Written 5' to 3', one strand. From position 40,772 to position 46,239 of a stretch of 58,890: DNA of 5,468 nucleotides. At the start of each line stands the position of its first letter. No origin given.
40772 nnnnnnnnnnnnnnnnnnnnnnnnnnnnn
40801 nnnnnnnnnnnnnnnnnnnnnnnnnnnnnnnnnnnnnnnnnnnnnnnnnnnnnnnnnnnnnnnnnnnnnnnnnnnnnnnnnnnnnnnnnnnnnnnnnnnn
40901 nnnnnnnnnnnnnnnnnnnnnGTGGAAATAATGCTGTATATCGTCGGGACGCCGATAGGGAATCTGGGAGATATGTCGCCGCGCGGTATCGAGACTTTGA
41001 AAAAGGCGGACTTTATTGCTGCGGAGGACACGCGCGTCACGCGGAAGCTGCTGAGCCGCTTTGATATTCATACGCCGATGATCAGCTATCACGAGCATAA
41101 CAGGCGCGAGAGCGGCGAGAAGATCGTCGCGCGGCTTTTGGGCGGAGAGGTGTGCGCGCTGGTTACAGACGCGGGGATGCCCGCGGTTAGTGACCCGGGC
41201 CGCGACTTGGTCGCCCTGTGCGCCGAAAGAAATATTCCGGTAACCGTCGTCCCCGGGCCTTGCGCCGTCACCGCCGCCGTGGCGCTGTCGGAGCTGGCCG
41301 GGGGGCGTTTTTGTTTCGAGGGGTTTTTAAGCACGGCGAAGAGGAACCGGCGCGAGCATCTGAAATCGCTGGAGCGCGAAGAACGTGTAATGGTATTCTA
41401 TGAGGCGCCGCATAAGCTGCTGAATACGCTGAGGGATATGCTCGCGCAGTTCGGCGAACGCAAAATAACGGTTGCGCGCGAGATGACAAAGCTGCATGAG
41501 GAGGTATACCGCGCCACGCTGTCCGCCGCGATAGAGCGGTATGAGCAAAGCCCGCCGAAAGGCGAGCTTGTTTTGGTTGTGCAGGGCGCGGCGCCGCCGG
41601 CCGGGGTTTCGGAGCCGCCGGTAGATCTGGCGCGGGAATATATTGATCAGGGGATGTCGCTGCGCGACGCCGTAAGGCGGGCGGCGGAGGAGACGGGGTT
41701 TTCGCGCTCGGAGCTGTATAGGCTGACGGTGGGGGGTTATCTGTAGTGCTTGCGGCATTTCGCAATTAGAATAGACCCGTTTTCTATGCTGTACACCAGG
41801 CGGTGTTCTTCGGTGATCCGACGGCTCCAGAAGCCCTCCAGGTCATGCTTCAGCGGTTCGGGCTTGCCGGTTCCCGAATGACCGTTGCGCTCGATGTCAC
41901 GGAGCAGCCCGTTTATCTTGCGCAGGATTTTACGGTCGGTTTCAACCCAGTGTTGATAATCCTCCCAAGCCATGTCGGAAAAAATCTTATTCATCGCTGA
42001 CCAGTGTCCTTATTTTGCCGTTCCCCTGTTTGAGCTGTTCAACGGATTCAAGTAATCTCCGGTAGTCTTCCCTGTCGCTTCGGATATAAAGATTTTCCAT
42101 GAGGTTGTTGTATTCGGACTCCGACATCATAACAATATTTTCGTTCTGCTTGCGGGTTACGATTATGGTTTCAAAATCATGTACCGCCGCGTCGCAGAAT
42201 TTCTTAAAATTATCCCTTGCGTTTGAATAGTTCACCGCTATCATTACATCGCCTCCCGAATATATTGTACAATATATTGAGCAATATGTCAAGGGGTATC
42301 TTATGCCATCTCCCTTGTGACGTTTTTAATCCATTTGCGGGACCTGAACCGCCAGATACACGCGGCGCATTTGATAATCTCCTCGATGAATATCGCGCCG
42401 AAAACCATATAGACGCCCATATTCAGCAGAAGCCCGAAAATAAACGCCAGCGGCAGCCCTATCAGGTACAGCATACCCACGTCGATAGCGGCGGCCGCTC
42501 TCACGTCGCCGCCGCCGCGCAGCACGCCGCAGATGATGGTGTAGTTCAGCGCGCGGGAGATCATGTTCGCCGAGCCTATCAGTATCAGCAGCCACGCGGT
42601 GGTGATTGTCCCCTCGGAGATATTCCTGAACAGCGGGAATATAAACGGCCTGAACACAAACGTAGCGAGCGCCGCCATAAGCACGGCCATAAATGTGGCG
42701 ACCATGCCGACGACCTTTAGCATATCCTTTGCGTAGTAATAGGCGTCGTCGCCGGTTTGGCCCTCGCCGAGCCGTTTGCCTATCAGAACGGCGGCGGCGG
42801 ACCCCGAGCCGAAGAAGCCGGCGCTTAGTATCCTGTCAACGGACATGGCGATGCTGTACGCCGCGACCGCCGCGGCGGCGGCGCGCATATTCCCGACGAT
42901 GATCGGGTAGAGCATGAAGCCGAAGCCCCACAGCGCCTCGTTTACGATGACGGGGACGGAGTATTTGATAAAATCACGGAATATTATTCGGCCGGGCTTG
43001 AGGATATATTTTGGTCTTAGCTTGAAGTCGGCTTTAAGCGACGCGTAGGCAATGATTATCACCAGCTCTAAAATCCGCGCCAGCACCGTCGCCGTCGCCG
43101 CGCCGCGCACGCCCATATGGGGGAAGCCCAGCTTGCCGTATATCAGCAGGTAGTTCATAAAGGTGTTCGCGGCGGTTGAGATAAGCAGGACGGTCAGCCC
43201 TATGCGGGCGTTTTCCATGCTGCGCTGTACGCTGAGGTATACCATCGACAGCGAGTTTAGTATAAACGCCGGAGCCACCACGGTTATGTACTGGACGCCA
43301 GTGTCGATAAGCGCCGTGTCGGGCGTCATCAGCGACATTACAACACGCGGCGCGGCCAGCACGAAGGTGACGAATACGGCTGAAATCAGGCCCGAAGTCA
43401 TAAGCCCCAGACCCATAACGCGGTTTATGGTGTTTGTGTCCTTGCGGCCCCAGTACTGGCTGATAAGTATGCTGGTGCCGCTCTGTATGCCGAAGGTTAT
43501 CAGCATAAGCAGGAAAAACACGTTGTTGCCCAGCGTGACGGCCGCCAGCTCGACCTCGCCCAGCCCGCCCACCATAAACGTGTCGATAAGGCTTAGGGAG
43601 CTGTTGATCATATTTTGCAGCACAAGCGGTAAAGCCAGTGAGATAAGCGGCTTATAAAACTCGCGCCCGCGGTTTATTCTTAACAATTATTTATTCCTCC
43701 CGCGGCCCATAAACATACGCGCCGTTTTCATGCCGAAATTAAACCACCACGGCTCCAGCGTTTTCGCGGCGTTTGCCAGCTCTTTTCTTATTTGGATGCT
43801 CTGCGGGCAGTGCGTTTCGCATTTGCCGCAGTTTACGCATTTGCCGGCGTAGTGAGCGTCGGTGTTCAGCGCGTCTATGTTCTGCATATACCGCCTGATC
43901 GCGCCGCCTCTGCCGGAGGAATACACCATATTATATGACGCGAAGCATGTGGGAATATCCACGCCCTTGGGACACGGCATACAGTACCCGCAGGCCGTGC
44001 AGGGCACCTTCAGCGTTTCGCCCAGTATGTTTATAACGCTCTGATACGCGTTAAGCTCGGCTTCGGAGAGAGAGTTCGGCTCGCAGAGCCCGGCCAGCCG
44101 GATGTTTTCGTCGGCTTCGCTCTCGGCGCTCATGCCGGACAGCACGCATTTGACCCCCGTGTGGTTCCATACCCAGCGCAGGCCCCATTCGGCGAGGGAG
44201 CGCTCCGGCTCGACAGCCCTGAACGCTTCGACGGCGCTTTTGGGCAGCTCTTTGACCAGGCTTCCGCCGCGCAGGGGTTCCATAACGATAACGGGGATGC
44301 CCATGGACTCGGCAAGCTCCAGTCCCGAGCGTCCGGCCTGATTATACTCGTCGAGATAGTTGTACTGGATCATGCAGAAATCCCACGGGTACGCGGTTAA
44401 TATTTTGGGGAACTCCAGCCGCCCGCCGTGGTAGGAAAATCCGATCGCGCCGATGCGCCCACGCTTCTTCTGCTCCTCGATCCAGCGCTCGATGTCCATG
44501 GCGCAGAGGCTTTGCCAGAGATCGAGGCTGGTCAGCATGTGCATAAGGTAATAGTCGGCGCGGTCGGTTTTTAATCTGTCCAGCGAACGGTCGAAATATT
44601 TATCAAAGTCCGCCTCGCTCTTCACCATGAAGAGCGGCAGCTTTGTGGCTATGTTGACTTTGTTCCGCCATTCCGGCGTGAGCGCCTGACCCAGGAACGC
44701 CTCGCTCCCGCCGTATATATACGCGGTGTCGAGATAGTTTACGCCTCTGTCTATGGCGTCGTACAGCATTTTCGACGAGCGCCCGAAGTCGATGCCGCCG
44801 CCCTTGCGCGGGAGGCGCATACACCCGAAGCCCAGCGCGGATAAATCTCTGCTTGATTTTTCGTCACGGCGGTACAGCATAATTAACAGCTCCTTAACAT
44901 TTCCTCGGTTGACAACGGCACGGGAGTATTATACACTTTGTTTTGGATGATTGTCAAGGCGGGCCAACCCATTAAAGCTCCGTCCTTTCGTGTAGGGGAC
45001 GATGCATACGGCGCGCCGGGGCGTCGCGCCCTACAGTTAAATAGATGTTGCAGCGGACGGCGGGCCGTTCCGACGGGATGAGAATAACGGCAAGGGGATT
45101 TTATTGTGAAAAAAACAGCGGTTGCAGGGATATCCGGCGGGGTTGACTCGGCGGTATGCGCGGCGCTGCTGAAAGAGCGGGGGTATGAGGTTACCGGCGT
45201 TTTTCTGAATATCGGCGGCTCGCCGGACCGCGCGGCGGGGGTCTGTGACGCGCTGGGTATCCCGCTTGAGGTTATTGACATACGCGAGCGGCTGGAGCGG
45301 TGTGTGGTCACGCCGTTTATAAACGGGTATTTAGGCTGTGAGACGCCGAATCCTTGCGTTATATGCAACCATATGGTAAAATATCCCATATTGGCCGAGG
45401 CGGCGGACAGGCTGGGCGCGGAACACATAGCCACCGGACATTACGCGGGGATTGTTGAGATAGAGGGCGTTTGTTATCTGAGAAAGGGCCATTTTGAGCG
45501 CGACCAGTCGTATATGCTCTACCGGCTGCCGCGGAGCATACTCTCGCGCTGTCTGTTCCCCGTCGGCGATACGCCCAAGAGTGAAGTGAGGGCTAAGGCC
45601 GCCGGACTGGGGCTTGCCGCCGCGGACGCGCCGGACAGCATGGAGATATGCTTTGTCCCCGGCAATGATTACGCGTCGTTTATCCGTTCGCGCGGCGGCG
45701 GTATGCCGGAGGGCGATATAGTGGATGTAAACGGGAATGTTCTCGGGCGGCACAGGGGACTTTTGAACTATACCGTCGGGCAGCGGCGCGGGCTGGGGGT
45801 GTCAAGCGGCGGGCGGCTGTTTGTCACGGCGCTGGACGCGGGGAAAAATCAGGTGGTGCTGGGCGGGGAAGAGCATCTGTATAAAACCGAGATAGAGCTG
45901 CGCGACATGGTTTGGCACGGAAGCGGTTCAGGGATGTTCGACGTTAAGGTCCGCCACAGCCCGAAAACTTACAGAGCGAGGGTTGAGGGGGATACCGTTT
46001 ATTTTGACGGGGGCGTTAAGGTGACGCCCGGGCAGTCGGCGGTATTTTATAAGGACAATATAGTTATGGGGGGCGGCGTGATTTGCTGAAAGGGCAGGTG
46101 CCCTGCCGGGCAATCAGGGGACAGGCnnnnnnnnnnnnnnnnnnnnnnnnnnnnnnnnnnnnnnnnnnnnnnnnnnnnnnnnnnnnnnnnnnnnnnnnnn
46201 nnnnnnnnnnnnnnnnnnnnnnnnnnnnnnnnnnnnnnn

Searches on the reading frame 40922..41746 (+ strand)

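Call 28: search_protein_families(library=pfam, proteins=[window:40922-41746:+], max_evalue=0.00001)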
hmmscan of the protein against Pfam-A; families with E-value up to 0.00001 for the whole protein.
window:40922-41746:+ (274 aa): 2 families
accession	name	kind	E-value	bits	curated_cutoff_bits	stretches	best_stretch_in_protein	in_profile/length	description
PF00590.25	TP_methylase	-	1.6e-35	123.4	27.8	1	4-202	1-210/212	Tetrapyrrole (Corrin/Porphyrin) Methylases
PF23016.2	RsmI_C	-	5.9e-06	26.5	27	0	243-268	16-41/46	RsmI C-terminal HTH domain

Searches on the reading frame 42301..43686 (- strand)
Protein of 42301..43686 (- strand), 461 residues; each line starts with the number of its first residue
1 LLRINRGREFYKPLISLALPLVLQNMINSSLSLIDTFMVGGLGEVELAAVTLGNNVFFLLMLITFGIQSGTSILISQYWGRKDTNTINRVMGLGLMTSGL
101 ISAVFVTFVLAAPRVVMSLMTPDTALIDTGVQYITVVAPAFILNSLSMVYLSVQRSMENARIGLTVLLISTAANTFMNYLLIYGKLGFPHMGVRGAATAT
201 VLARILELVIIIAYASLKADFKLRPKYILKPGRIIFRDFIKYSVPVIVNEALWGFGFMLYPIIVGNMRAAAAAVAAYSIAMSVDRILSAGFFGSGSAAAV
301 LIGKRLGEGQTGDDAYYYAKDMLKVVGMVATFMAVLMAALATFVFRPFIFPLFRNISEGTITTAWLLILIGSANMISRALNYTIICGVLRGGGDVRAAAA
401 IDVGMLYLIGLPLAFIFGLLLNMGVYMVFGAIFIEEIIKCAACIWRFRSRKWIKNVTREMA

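Call 28: search_protein_families(library=pfam, proteins=[window:42301-43686:-], max_evalue=0.00001)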
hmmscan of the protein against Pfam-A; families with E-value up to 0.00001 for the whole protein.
window:42301-43686:- (461 aa): 1 family
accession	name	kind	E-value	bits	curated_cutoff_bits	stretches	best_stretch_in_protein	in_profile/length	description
PF01554.23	MatE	-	6.5e-41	140.1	24.9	2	20-180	1-161/161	MatE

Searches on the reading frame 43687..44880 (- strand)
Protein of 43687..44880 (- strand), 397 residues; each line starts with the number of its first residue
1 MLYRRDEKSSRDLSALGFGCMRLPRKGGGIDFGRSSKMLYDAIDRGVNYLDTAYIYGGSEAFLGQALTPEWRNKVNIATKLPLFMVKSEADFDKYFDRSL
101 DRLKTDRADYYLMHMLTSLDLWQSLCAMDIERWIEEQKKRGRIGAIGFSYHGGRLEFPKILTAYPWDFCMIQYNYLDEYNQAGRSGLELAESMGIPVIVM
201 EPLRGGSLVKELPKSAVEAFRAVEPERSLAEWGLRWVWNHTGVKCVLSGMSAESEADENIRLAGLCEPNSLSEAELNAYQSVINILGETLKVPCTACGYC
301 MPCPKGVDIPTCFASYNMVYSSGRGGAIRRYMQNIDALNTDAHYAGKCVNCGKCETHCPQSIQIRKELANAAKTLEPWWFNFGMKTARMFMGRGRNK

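Call 28: search_protein_families(library=pfam, proteins=[window:43687-44880:-], max_evalue=0.00001)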
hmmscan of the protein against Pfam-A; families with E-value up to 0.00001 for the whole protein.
window:43687-44880:- (397 aa): 4 families
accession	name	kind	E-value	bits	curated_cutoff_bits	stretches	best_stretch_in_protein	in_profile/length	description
PF00248.27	Aldo_ket_red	-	8.1e-33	114.2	24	1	16-263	2-274/291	Aldo/keto reductase family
PF13187.11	Fer4_9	-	5.7e-08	33.1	27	1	294-361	2-50/52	4Fe-4S dicluster domain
PF13183.11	Fer4_8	-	3.7e-07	31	27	1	294-362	5-68/68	4Fe-4S dicluster domain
PF13534.11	Fer4_17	-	2.3e-06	28.5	22.2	1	294-362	2-60/61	4Fe-4S dicluster domain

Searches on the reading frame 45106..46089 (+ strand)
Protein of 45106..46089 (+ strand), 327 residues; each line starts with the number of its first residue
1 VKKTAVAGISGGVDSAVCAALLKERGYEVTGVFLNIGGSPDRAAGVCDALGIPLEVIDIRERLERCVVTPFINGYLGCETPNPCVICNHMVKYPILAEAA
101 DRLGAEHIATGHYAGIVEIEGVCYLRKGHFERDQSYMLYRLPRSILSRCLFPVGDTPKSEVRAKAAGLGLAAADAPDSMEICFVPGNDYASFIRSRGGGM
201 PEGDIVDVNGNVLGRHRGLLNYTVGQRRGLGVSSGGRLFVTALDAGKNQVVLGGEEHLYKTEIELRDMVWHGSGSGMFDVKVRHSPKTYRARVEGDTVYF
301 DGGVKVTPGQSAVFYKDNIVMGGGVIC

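Call 29: search_protein_families(library=pfam, proteins=[window:45106-46089:+], max_evalue=0.00001)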
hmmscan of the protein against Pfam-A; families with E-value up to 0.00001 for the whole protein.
window:45106-46089:+ (327 aa): 3 families
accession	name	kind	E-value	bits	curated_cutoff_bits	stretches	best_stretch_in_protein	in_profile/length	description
PF03054.22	tRNA_Me_trans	-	2e-49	168.5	20.6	1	5-185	3-201/202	tRNA methyl transferase HUP domain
PF20259.3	tRNA_Me_trans_M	-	3.7e-17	62.1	27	1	192-253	3-65/66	tRNA methyl transferase PRC-barrel domain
PF20258.4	tRNA_Me_trans_C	-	8.6e-10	39.3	20.6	1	262-326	3-77/77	Aminomethyltransferase beta-barrel domain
